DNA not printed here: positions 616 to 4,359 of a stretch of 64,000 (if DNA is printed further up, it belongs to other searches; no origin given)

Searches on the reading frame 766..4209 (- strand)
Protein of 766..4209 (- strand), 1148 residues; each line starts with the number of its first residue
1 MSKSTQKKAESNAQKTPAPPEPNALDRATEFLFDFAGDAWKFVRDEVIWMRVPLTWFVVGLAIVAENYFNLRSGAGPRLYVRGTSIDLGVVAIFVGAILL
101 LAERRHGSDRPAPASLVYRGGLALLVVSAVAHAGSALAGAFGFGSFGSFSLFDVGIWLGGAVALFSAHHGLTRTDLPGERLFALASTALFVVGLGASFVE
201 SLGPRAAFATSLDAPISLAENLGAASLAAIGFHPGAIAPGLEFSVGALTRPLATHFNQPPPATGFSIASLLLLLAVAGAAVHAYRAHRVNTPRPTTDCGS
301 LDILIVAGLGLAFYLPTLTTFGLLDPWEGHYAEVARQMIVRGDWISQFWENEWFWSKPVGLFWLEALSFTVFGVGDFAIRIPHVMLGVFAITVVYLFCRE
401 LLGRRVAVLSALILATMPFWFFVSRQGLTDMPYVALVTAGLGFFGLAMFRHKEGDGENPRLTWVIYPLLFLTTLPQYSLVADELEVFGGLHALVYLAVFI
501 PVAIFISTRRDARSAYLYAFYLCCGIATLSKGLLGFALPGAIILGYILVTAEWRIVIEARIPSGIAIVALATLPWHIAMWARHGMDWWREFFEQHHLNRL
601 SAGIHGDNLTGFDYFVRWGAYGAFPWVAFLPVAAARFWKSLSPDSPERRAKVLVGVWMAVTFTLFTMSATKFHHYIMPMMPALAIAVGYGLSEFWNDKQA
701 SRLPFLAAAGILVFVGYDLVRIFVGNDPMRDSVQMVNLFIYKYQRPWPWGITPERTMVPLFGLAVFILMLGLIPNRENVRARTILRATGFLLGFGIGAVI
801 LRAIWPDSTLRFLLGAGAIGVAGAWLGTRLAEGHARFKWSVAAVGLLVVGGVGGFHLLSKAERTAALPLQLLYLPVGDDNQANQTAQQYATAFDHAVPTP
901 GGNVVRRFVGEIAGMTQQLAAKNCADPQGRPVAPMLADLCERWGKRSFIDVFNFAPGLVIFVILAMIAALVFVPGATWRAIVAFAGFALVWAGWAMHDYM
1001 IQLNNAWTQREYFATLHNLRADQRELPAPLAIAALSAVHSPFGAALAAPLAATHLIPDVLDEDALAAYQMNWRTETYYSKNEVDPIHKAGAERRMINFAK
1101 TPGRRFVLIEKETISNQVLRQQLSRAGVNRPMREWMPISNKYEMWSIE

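Call 68: find_encoding_contigs(protein=window:766-4209:-, flank=10000, max_places=3)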
Protein window:766-4209:- (1148 aa): 1 contig read that carries it; 1 place shown.
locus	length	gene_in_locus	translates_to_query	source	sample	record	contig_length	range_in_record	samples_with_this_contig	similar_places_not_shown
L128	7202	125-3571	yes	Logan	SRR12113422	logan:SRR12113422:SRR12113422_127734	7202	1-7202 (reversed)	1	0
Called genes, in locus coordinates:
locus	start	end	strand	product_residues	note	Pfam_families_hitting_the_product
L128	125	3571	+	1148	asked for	PF13231:PMT_2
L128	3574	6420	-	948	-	PF00069:Pkinase, PF07714:PK_Tyr_Ser-Thr, PF03781:FGE-sulfatase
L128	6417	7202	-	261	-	?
